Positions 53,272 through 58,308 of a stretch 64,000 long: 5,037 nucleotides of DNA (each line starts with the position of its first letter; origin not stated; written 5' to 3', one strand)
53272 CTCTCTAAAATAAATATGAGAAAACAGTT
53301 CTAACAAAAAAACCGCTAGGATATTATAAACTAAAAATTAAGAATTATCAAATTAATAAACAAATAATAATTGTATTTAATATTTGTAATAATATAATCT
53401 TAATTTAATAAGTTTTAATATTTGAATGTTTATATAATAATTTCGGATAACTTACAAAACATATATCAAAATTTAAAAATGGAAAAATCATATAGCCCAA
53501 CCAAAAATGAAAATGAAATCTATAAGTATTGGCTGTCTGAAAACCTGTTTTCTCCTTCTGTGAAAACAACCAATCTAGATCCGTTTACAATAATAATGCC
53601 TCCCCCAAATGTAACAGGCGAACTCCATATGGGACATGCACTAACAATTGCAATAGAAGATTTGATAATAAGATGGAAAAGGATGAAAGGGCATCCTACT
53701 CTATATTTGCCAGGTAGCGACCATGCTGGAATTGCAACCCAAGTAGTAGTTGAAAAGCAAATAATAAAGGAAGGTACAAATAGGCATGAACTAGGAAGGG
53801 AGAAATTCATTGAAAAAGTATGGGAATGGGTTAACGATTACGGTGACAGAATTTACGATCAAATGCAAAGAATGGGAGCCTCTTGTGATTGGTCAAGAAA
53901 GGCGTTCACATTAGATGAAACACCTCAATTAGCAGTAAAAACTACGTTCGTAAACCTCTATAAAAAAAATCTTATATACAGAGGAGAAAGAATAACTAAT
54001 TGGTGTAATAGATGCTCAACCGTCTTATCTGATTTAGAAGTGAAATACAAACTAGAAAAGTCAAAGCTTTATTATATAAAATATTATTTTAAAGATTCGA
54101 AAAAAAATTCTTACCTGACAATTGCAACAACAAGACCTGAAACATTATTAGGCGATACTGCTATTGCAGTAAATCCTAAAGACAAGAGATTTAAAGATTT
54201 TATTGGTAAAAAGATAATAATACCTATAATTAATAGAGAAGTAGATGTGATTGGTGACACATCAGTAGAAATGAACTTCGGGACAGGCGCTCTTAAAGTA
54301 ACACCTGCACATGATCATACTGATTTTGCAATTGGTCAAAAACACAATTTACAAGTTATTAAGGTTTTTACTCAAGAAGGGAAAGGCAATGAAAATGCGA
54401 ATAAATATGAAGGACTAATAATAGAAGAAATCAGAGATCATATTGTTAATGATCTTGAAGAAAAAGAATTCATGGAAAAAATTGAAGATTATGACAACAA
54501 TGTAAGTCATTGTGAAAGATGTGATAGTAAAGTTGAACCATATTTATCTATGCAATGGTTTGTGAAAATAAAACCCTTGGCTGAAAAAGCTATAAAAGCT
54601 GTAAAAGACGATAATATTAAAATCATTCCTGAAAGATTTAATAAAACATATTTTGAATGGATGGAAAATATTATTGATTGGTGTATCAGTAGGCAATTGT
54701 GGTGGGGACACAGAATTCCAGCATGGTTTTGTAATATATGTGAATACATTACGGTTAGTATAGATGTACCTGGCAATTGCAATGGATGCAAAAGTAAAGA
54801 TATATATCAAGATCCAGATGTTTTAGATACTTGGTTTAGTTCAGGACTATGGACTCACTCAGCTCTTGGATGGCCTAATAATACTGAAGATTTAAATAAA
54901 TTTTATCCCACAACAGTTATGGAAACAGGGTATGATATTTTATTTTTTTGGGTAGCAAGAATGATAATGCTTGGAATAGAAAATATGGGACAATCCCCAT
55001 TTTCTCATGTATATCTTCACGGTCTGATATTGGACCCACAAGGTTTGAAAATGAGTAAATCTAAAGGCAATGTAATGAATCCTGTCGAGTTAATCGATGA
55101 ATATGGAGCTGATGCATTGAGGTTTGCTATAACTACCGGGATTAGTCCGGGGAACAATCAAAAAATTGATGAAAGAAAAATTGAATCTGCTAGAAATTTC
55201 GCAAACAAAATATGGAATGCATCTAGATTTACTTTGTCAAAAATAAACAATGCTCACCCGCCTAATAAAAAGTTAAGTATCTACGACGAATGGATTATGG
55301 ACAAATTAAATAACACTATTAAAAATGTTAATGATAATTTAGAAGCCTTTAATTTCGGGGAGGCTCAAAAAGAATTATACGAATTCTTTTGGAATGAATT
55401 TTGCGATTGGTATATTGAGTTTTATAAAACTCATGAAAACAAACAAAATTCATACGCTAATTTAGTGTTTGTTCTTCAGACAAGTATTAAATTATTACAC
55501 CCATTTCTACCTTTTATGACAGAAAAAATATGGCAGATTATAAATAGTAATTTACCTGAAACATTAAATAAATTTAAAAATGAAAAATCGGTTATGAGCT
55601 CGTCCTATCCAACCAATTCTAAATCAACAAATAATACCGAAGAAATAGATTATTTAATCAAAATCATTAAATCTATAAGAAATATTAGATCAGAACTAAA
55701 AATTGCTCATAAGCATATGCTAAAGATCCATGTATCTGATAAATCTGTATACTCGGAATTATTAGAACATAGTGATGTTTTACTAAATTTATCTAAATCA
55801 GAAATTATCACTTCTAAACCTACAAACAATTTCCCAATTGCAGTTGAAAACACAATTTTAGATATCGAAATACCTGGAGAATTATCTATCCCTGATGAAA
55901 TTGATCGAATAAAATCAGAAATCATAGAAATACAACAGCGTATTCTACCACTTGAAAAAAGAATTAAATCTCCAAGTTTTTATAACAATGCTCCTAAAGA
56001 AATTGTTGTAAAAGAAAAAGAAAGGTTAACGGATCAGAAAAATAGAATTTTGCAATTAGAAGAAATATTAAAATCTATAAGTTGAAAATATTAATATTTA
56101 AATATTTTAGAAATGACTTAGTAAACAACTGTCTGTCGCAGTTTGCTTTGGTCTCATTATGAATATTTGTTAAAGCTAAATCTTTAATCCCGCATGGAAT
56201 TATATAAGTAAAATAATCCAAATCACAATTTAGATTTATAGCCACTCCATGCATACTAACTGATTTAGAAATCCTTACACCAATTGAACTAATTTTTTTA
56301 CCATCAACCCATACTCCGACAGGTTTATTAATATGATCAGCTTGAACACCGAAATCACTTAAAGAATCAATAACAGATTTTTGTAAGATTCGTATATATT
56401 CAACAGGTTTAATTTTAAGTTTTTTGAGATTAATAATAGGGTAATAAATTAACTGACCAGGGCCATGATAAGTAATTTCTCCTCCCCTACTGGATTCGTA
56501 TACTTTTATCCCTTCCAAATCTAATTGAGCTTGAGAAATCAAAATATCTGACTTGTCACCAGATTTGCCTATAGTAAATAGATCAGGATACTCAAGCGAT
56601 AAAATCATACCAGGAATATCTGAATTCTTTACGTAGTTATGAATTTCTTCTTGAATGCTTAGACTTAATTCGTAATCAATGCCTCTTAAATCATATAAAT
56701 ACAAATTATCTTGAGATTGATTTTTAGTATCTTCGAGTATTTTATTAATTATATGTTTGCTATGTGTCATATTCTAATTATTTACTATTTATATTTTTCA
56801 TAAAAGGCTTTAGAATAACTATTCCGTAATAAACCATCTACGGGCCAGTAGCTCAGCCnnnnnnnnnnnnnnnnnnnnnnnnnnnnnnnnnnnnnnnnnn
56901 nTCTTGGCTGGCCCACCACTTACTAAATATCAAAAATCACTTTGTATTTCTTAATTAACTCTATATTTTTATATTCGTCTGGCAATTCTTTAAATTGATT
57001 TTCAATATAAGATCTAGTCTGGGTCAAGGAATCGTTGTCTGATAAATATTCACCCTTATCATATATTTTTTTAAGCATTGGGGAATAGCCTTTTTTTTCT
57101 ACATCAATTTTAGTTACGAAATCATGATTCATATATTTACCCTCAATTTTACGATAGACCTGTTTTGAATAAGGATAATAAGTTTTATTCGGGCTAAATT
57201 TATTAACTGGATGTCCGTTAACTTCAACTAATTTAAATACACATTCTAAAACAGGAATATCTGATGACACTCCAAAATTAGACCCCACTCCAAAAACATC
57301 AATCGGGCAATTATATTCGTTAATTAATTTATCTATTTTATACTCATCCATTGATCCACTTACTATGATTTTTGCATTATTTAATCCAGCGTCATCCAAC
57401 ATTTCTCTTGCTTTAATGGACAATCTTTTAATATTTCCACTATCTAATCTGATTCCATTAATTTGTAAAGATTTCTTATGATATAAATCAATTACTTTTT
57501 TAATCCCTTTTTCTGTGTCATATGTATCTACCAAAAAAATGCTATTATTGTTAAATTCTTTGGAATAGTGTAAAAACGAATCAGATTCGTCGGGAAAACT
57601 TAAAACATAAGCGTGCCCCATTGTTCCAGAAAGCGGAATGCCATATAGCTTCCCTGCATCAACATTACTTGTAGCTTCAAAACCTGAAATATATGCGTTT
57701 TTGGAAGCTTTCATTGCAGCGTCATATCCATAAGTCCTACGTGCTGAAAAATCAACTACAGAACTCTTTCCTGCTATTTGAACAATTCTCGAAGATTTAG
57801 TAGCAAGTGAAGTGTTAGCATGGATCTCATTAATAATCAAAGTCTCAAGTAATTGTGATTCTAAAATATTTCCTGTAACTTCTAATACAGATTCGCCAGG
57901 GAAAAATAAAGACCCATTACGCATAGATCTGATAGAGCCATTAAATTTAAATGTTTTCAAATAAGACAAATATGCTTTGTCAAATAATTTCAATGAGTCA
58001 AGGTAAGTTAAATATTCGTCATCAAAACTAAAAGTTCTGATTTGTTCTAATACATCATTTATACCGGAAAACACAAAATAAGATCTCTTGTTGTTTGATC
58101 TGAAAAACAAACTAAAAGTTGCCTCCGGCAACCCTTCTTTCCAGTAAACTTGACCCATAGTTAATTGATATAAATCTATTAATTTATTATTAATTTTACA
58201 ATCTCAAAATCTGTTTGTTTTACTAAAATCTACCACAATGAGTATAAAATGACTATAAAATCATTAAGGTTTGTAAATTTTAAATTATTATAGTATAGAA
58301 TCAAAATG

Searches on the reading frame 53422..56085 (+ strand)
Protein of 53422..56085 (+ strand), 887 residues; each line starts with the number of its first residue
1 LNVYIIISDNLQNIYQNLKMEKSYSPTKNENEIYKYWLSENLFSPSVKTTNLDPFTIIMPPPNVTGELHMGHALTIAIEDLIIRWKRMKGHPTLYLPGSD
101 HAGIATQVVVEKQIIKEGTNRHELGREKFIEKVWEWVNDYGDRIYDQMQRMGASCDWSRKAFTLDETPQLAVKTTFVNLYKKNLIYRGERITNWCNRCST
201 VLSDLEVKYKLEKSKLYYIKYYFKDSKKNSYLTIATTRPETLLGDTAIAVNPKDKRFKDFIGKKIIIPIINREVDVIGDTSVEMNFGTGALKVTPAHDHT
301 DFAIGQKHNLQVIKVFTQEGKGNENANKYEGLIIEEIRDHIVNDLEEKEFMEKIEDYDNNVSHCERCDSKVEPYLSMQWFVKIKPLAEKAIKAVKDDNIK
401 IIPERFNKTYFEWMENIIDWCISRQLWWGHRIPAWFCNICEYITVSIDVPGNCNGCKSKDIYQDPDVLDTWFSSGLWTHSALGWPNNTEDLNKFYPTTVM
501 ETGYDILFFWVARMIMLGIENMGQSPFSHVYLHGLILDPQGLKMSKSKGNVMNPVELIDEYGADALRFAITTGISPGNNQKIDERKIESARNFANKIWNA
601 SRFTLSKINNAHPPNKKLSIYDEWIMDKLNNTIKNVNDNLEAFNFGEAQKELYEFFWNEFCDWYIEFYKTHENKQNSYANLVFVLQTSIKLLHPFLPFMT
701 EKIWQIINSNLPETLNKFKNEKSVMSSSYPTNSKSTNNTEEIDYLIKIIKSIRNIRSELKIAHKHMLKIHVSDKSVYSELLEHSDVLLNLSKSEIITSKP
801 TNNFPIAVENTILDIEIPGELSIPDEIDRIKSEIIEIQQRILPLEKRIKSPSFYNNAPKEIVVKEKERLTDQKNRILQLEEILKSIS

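Call 48: search_protein_families(library=pfam, proteins=[window:53422-56085:+], max_evalue=0.00001)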
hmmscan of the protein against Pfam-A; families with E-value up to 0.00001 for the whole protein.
window:53422-56085:+ (887 aa): 5 families
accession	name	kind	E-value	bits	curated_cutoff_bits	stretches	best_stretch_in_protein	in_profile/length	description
PF00133.28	tRNA-synt_1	-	7.8e-140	466.7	22.7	1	33-573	2-404/414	tRNA synthetases class I (I, L, M and V)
PF08264.19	Anticodon_1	-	7.6e-40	136.6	25.1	1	622-769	1-146/148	Anticodon-binding domain of tRNA ligase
PF09334.17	tRNA-synt_1g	-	1.1e-20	74.2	20.1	2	61-208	7-136/391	tRNA synthetases class I (M)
PF13603.12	tRNA-synt_1_2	-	2.9e-11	43.6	25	1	261-355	85-181/185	Leucyl-tRNA synthetase, editing domain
PF10458.14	Val_tRNA-synt_C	-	1.4e-06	28.9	25.9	1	825-886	4-65/66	Valyl tRNA synthetase tRNA binding arm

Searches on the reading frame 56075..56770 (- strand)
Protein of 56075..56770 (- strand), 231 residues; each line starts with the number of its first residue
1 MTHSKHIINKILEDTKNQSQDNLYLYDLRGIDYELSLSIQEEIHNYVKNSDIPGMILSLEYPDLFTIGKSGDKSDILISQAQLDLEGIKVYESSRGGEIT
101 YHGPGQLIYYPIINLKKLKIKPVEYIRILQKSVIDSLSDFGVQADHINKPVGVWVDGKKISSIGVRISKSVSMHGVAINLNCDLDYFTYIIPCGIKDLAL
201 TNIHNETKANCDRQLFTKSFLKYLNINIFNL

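Call 48: search_protein_families(library=pfam, proteins=[window:56075-56770:-], max_evalue=0.00001)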
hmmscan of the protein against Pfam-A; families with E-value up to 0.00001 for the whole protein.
window:56075-56770:- (231 aa): 1 family
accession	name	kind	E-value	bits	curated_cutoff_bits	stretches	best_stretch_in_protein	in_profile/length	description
PF21948.1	LplA-B_cat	-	3.6e-41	141.8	27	1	32-224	1-199/200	Lipoyl protein ligase A/B catalytic domain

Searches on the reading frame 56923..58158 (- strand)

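Call 90: search_protein_families(library=pfam, proteins=[window:56923-58158:-], max_evalue=0.001)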
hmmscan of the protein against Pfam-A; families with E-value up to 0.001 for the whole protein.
window:56923-58158:- (411 aa): 3 families
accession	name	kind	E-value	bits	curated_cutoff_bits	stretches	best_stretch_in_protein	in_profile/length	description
PF17767.7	NAPRTase_N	-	3.6e-26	92.4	32.6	1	1-112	10-124/125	Nicotinate phosphoribosyltransferase (NAPRTase) N-terminal domain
PF04095.22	NAPRTase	-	1.6e-07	31.8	20.8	1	134-323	3-215/239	Nicotinate phosphoribosyltransferase (NAPRTase) family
PF17956.6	NAPRTase_C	-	2.3e-06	28.5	23.3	1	351-407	45-101/111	Nicotinate phosphoribosyltransferase C-terminal domain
